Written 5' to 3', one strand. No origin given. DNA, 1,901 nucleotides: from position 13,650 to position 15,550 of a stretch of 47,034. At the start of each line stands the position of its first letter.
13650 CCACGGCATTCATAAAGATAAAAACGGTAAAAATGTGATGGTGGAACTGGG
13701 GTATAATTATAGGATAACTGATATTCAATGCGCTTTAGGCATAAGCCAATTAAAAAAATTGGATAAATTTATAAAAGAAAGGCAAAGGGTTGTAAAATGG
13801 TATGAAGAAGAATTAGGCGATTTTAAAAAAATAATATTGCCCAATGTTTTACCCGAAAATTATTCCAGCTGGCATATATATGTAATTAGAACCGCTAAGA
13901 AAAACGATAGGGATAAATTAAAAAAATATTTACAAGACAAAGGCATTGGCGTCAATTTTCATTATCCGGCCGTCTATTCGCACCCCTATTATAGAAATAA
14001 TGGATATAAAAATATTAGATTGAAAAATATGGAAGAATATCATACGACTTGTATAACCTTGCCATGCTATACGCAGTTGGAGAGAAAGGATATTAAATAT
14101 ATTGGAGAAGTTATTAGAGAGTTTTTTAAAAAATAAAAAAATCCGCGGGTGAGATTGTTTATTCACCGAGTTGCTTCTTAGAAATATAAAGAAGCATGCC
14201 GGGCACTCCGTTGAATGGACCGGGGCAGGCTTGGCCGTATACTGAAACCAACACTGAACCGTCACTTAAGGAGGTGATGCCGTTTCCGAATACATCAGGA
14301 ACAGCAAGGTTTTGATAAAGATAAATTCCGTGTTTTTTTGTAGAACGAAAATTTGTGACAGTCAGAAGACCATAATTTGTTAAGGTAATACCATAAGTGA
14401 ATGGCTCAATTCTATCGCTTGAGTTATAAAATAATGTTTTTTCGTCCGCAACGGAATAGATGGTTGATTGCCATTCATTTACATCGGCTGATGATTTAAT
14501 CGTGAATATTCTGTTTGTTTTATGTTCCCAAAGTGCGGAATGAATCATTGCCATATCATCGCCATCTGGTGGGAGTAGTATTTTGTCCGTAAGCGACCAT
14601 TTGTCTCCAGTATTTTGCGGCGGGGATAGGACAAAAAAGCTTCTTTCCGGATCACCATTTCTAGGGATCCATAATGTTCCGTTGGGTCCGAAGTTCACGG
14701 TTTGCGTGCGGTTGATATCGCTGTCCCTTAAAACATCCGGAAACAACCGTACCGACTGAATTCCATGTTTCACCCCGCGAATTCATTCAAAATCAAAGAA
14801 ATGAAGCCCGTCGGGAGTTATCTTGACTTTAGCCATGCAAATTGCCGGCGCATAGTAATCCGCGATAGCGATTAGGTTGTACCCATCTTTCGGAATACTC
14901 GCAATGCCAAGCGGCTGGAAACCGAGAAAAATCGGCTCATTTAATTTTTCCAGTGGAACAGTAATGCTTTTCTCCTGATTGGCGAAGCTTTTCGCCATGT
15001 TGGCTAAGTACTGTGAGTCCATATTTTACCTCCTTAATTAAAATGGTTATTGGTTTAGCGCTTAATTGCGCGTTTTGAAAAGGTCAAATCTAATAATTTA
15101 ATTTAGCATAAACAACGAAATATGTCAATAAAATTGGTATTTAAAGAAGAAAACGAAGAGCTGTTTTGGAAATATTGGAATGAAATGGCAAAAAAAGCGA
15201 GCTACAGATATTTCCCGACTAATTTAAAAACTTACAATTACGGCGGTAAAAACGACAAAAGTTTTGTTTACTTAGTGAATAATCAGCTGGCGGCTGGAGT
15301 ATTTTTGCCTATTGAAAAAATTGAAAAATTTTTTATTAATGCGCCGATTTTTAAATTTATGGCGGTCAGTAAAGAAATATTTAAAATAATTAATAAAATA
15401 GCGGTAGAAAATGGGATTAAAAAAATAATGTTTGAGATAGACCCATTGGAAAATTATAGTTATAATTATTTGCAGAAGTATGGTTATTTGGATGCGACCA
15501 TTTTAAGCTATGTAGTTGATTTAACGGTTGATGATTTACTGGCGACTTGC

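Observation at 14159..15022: GC-rich opposite-strand insert inside the pse cluster, with one reading frame broken by a single in-frame TGA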

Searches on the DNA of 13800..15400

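Call 42: search_rna_families(source=window, start=13800, end=15400, threshold=evalue, max_evalue=10)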
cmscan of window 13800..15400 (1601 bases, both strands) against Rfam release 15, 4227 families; matches with E-value up to 10: 1.
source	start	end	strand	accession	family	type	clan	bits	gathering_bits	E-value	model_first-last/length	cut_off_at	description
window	13973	14022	+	RF03161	S15-Flavobacteria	Cis-reg; leader;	CL00121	21.8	46.5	5.9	1-66/66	no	S15-Flavobacteria ribosomal protein leader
